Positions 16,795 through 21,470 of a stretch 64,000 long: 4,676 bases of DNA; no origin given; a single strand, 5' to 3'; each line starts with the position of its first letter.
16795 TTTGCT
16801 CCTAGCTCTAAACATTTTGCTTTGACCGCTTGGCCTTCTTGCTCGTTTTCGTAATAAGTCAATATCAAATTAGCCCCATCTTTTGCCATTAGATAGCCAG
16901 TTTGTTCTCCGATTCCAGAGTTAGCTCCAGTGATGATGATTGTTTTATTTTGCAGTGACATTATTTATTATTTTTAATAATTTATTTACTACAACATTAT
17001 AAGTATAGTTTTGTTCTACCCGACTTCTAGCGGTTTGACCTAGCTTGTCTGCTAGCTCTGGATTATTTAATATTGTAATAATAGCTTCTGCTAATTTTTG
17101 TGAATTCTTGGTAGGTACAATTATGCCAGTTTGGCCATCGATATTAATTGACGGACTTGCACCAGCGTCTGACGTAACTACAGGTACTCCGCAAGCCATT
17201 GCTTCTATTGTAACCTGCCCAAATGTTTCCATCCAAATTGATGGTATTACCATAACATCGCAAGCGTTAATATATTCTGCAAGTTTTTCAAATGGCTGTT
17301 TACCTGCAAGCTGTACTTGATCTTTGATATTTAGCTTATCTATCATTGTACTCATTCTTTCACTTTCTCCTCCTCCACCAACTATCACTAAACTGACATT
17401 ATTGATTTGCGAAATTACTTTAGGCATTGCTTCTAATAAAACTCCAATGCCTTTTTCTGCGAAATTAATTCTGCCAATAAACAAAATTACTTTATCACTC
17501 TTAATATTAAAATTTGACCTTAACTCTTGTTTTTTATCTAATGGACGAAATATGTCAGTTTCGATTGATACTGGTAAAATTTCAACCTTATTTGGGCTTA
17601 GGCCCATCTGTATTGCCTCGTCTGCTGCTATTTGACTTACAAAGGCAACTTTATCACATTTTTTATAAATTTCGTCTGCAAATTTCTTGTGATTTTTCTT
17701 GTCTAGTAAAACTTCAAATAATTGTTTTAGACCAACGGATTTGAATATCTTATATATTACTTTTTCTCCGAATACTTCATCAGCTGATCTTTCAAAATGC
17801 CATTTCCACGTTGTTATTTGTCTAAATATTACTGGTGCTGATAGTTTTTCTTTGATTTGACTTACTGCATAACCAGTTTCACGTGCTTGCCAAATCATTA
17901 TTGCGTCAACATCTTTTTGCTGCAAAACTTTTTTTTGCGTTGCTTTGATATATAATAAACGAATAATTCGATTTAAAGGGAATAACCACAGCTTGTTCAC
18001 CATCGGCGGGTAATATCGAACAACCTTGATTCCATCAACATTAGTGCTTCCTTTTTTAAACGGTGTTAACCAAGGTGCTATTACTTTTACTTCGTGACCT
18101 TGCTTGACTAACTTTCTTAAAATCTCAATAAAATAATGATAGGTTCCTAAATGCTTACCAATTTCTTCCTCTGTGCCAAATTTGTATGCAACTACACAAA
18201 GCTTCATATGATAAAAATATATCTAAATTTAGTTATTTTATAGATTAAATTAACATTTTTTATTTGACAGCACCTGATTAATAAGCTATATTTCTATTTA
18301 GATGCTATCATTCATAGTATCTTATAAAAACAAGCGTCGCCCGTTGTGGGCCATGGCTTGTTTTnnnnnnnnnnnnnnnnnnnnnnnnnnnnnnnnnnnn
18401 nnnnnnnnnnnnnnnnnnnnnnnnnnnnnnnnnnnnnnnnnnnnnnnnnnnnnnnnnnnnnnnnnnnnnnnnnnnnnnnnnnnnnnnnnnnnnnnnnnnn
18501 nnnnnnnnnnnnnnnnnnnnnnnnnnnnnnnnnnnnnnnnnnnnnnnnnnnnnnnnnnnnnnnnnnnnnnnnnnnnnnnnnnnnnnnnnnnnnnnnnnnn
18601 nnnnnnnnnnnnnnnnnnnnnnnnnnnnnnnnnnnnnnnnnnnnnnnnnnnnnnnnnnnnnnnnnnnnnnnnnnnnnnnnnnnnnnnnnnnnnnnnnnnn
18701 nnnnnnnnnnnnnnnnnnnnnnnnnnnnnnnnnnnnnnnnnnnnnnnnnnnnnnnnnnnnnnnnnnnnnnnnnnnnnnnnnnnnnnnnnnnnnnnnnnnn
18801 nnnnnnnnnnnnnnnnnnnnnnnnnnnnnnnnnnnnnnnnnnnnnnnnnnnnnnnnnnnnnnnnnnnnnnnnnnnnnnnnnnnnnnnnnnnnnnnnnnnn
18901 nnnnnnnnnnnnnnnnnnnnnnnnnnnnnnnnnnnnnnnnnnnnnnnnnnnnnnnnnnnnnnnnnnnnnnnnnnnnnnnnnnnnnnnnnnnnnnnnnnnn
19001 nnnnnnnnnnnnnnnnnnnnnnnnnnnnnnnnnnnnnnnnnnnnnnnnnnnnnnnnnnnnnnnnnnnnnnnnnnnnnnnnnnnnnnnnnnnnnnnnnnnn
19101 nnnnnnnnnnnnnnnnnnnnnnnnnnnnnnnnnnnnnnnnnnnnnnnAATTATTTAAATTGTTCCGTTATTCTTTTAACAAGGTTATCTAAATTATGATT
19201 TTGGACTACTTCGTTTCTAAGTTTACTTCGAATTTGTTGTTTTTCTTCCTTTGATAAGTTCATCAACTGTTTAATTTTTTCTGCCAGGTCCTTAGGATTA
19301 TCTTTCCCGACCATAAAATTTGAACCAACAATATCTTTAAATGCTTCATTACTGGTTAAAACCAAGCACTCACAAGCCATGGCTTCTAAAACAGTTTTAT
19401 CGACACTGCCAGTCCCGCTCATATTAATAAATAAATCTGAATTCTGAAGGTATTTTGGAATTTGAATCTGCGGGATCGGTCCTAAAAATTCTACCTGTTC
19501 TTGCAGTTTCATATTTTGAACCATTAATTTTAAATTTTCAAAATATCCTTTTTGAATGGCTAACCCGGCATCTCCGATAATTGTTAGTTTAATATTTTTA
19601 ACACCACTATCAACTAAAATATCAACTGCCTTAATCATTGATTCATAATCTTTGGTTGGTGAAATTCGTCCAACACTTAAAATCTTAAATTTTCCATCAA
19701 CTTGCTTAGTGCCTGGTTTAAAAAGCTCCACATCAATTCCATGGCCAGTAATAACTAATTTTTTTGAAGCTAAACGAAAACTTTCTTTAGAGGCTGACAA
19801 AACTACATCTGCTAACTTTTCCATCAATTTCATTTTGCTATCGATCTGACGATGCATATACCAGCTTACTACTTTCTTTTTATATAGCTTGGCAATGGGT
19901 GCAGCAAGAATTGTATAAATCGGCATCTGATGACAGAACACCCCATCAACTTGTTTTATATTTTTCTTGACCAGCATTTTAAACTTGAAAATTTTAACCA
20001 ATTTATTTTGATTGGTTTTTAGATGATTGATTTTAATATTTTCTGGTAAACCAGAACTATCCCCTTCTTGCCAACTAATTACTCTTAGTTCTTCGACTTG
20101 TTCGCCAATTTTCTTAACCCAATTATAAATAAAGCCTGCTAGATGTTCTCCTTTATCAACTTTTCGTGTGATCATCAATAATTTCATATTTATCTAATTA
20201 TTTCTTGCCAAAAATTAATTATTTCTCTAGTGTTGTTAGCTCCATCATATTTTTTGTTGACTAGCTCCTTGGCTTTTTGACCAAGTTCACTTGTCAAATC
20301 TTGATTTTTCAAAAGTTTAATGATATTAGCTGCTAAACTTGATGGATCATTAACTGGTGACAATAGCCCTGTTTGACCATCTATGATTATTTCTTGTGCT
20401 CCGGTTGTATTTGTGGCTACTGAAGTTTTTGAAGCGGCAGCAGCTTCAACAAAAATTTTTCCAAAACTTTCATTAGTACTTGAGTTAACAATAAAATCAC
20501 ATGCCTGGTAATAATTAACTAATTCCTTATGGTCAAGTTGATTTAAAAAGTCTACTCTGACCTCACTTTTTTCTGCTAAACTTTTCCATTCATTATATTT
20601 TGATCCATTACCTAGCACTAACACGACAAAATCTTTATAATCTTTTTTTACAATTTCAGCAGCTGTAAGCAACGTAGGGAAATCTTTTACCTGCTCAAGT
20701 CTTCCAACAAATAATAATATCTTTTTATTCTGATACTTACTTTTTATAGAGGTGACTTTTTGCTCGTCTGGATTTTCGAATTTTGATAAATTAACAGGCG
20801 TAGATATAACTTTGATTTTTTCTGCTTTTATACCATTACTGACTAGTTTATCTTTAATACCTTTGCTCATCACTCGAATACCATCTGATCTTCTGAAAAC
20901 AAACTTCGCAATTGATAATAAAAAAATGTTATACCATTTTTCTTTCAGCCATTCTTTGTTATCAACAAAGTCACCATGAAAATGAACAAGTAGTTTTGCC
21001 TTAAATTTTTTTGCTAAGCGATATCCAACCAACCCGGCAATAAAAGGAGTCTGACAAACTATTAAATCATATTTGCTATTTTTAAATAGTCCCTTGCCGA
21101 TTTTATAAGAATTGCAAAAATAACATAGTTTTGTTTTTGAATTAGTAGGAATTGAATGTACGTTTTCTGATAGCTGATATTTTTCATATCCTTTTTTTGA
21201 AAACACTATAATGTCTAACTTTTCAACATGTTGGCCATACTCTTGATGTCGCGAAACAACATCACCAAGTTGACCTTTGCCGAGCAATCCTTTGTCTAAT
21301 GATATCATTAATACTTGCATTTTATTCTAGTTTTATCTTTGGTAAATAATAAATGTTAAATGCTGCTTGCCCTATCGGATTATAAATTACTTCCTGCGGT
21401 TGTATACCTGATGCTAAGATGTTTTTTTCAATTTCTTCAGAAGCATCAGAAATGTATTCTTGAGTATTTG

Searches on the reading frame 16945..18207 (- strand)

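Call 6: search_protein_families(library=pfam, proteins=[window:16945-18207:-], max_evalue=0.001)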
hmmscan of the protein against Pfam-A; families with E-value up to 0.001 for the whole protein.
window:16945-18207:- (420 aa): 6 families
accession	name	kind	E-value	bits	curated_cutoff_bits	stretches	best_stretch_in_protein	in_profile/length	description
PF00534.26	Glycos_transf_1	-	4.8e-47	160.1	26.4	1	227-395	3-171/172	Glycosyl transferases group 1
PF13692.12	Glyco_trans_1_4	-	1.3e-37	129.6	27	1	239-382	2-142/142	Glycosyl transferases group 1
PF13439.12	Glyco_transf_4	-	1.1e-11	45.5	28.5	1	25-218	7-169/170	Glycosyltransferase Family 4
PF20706.3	GT4-conflict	-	3.9e-11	43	26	1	180-410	143-385/385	Family 4 Glycosyltransferase in conflict systems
PF13524.12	Glyco_trans_1_2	-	6.1e-09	36.4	25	1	303-411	34-143/144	Glycosyl transferase-like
PF13579.12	Glyco_trans_4_4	-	3e-05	24.9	29.7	1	25-213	6-157/158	Glycosyl transferase 4-like domain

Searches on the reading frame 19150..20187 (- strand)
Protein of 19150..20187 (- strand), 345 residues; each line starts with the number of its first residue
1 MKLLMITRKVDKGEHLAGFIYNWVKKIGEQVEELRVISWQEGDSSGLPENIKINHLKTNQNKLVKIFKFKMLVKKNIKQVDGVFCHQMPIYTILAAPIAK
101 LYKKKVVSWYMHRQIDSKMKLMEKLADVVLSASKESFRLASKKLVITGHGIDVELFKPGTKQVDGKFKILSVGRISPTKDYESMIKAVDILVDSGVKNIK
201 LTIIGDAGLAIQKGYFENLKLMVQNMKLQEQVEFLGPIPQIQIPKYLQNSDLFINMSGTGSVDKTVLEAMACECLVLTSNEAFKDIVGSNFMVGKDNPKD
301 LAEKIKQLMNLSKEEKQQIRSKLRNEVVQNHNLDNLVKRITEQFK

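Call 6: search_protein_families(library=pfam, proteins=[window:19150-20187:-], max_evalue=0.001)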
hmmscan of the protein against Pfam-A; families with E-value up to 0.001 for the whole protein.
window:19150-20187:- (345 aa): 3 families
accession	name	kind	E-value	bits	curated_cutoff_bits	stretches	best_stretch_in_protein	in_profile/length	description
PF00534.26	Glycos_transf_1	-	2.8e-27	95.8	26.4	1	159-319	8-166/172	Glycosyl transferases group 1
PF13692.12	Glyco_trans_1_4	-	4.1e-21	76.2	27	1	167-310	2-141/142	Glycosyl transferases group 1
PF13524.12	Glyco_trans_1_2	-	2.3e-10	41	25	1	198-340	14-142/144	Glycosyl transferase-like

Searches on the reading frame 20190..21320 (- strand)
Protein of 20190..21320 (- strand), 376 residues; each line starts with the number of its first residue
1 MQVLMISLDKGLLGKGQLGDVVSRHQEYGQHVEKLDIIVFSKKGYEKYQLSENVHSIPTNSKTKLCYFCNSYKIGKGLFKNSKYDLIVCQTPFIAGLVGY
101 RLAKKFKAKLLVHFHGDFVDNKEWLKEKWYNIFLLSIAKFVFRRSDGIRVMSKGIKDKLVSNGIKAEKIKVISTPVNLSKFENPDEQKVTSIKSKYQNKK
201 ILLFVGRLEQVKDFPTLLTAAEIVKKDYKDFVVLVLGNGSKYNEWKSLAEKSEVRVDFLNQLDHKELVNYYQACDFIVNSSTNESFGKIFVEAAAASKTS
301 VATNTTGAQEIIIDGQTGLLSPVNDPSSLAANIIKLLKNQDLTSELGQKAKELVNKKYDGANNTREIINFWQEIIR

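Call 6: search_protein_families(library=pfam, proteins=[window:20190-21320:-], max_evalue=0.001)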
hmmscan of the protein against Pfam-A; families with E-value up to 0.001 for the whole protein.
window:20190-21320:- (376 aa): 6 families
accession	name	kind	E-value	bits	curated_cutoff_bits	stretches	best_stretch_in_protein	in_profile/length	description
PF00534.26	Glycos_transf_1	-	2e-35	122.3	26.4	1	192-352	8-171/172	Glycosyl transferases group 1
PF13692.12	Glyco_trans_1_4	-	3.3e-27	95.9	27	1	200-339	2-142/142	Glycosyl transferases group 1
PF13439.12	Glyco_transf_4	-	6.6e-15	56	28.5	1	46-179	31-169/170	Glycosyltransferase Family 4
PF13579.12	Glyco_trans_4_4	-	1.7e-09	38.6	29.7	1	78-173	66-156/158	Glycosyl transferase 4-like domain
PF13524.12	Glyco_trans_1_2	-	7e-08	33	25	1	229-368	13-143/144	Glycosyl transferase-like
PF13477.12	Glyco_trans_4_2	-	0.00023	21.8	23.4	1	34-146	24-133/139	Glycosyl transferase 4-like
